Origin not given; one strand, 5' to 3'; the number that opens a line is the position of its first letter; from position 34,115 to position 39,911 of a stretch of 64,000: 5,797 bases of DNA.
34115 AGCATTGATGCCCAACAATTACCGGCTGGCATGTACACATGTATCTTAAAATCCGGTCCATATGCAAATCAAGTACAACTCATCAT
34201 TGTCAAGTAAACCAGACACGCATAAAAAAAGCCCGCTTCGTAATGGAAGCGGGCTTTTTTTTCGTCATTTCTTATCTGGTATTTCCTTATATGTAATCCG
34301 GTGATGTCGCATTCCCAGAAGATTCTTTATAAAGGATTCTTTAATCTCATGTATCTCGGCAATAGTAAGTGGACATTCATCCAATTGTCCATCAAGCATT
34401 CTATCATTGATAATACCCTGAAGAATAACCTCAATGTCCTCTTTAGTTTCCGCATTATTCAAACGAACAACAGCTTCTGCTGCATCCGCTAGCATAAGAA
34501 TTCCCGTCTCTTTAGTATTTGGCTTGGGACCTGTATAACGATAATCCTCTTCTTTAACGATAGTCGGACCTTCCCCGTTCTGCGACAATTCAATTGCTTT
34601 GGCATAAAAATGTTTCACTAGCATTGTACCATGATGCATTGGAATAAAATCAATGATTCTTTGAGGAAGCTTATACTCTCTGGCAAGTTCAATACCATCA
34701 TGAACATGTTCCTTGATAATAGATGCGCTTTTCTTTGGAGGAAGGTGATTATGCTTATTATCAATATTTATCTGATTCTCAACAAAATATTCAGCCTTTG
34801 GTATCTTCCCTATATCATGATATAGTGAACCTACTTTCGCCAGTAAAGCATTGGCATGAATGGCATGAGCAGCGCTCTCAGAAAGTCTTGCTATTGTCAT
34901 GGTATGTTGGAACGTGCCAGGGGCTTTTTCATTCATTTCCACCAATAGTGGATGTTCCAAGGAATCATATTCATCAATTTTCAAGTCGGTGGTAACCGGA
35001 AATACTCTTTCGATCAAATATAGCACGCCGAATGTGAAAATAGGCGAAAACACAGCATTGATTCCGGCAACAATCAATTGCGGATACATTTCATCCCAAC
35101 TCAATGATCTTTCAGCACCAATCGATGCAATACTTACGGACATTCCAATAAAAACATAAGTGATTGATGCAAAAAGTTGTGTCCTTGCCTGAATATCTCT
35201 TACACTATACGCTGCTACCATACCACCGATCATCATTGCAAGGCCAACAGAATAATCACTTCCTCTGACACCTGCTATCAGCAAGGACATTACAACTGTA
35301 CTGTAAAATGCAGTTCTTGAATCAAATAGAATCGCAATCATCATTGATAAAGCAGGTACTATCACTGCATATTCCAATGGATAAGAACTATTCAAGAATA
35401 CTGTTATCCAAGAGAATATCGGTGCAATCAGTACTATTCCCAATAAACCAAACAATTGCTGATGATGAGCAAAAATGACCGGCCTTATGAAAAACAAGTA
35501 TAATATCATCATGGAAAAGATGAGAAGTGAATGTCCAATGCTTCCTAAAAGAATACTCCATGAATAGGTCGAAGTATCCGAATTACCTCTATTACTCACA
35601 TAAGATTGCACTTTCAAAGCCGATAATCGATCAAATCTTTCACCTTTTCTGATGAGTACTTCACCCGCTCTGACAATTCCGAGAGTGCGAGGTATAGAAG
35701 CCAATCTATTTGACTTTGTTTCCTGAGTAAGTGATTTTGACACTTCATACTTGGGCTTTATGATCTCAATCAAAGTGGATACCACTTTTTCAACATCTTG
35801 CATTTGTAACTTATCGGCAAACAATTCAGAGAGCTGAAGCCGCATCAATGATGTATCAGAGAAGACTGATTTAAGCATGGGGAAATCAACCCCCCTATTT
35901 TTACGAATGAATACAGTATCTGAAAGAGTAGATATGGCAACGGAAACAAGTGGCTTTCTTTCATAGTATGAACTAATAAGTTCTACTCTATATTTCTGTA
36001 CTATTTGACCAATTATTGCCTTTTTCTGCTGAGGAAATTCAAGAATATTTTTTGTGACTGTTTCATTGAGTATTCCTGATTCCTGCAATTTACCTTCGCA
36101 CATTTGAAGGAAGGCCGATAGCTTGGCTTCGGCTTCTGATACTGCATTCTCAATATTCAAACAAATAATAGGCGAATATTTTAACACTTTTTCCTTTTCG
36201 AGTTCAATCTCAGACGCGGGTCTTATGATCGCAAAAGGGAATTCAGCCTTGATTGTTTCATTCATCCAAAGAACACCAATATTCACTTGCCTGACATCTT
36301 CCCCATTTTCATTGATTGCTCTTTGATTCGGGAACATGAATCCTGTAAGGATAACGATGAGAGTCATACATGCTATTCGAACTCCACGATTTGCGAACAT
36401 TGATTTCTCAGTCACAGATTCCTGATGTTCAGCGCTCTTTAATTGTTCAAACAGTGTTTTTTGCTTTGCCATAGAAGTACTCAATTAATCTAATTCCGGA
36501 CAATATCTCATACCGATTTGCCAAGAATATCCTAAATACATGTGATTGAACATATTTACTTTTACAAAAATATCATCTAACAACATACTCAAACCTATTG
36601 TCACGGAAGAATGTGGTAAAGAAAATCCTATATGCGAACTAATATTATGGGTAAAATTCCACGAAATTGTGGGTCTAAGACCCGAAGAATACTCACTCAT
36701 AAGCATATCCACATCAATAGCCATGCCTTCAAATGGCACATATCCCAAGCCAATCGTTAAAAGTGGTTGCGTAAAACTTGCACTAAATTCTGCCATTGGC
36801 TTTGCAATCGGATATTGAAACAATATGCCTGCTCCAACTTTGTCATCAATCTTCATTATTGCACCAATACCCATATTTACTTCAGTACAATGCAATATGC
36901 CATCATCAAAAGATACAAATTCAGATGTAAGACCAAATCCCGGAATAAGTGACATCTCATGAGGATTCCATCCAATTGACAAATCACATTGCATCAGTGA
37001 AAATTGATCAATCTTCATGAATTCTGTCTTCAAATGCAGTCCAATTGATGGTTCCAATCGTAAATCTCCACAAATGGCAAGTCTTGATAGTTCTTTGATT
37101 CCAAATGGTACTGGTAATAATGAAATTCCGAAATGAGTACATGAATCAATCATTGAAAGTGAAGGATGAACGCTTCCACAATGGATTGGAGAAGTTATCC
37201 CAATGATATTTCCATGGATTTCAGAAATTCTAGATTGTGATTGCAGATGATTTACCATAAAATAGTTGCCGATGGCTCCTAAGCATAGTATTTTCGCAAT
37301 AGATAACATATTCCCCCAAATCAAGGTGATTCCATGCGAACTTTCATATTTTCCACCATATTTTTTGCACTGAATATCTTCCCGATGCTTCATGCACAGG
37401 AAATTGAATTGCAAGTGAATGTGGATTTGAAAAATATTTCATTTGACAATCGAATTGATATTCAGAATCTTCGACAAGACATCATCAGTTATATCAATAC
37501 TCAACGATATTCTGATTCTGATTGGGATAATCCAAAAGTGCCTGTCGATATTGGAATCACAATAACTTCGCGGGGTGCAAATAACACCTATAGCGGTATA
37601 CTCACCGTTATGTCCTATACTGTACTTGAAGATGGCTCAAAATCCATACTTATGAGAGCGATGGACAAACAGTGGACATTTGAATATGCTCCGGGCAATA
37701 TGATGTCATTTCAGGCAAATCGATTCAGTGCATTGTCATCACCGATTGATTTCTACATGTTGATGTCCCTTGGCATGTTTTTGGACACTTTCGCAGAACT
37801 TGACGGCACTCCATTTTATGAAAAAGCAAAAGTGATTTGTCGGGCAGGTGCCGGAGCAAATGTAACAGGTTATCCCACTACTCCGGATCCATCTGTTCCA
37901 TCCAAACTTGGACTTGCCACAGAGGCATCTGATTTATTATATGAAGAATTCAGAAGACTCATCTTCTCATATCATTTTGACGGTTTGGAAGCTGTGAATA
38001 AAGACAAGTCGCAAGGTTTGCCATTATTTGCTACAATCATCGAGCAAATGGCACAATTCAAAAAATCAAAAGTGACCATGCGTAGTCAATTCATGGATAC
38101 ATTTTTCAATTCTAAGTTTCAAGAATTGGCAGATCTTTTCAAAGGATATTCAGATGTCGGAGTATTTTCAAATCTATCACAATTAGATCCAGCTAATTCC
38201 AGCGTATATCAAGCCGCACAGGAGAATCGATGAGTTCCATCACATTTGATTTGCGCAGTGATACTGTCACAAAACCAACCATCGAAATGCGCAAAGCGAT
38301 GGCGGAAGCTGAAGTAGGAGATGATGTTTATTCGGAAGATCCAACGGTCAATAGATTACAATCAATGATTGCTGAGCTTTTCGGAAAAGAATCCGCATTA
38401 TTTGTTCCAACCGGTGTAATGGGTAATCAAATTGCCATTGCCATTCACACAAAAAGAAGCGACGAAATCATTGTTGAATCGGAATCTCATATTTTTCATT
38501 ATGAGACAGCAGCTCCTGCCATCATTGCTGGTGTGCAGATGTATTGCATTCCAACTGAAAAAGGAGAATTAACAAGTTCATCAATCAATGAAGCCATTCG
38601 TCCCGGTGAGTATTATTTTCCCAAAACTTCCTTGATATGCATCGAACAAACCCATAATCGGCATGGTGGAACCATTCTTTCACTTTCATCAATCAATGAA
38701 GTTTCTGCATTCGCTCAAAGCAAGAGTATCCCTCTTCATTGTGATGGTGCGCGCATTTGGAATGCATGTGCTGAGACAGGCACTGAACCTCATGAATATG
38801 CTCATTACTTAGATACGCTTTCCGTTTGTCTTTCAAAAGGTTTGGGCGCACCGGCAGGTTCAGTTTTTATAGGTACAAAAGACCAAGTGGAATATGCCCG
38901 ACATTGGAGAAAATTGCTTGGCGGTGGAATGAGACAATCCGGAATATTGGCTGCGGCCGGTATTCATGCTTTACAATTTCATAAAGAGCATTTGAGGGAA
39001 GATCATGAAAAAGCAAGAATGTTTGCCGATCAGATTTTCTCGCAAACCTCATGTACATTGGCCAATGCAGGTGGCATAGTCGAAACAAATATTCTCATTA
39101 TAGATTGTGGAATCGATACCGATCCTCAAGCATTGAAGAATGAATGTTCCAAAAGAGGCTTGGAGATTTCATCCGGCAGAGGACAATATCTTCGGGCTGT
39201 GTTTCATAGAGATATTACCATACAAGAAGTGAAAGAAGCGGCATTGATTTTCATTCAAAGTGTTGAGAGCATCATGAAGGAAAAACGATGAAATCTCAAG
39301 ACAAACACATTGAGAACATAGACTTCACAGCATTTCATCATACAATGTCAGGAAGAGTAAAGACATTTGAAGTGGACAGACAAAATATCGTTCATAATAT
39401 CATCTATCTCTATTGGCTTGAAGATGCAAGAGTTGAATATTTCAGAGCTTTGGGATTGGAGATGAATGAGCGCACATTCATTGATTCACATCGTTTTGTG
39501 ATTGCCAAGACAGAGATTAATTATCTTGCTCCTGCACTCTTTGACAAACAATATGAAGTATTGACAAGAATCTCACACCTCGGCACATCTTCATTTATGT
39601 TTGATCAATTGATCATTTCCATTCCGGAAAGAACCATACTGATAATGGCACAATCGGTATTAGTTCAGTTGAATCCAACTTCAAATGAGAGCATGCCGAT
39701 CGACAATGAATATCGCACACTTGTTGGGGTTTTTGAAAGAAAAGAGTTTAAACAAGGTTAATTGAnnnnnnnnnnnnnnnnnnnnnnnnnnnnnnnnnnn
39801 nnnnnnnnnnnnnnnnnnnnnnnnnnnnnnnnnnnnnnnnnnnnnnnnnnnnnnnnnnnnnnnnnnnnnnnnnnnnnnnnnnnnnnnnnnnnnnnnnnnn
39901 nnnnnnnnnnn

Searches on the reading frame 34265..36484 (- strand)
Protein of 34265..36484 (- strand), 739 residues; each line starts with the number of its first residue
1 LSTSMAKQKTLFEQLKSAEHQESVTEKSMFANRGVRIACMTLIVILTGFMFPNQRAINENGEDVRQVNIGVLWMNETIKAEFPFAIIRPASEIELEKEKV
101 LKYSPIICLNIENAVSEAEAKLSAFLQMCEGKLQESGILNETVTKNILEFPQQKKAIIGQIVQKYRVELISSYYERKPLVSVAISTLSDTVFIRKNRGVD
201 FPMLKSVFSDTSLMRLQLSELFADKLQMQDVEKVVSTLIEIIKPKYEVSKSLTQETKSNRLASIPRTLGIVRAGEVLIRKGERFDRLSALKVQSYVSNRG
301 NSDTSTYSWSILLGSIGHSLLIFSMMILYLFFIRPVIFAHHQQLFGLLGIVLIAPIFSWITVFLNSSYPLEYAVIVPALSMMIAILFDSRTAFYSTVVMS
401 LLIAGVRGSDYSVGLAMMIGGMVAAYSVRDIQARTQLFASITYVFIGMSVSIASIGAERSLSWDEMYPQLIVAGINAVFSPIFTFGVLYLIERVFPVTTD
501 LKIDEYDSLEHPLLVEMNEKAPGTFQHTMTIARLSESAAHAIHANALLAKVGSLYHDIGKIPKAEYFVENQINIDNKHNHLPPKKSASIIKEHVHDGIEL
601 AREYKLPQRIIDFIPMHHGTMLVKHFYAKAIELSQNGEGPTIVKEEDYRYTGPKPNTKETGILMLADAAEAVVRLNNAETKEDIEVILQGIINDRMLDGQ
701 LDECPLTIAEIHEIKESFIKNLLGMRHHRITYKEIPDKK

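Call 43: search_protein_families(library=pfam, proteins=[window:34265-36484:-], max_evalue=0.001)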
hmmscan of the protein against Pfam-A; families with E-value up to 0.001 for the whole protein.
window:34265-36484:- (739 aa): 3 families
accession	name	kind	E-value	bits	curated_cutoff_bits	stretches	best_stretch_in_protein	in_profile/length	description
PF07698.17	7TM-7TMR_HD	-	1.2e-25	91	29.4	1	309-499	1-190/190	7TM receptor with intracellular HD hydrolase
PF01966.28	HD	-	6.9e-13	49.3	22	1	524-671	1-115/116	HD domain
PF07697.16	7TMR-HDED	-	0.00031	21.3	27.6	1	117-284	68-209/224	7TM-HD extracellular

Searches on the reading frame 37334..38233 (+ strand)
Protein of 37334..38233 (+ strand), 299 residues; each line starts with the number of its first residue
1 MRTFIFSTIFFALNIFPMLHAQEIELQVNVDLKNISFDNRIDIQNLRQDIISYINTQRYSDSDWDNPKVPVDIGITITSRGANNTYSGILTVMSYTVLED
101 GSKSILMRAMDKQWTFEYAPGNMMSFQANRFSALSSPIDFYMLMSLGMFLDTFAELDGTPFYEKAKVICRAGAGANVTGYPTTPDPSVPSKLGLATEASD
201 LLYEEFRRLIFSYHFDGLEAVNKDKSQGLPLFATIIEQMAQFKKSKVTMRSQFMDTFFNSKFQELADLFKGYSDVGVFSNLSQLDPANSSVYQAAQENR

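Call 43: search_protein_families(library=pfam, proteins=[window:37334-38233:+], max_evalue=0.001)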
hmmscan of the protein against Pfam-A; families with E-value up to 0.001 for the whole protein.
window:37334-38233:+ (299 aa): 1 family
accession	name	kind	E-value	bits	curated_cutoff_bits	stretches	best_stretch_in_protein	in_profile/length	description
PF16119.10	DUF4835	-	9.8e-42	143.5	25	1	22-293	1-274/276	Domain of unknown function (DUF4835)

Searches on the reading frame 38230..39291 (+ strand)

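Call 43: search_protein_families(library=pfam, proteins=[window:38230-39291:+], max_evalue=0.001)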
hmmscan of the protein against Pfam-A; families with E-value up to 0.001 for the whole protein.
window:38230-39291:+ (353 aa): 2 families
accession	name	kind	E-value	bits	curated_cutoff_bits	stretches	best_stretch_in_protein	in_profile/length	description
PF01212.27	Beta_elim_lyase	-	6.3e-99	331.4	27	1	7-269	1-265/288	Beta-eliminating lyase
PF00155.27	Aminotran_1_2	-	1.3e-09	38.2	19.7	1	16-258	18-275/361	Aminotransferase class I and II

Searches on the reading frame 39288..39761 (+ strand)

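Call 43: search_protein_families(library=pfam, proteins=[window:39288-39761:+], max_evalue=0.001)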
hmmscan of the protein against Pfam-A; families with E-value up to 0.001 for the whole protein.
window:39288-39761:+ (157 aa): 2 families
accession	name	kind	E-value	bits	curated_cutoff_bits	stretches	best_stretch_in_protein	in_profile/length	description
PF13279.12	4HBT_2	-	3.5e-12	47.3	25.5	1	26-141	3-117/122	Thioesterase-like superfamily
PF03061.28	4HBT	-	3e-10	40.7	20.6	1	33-114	2-75/79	Thioesterase superfamily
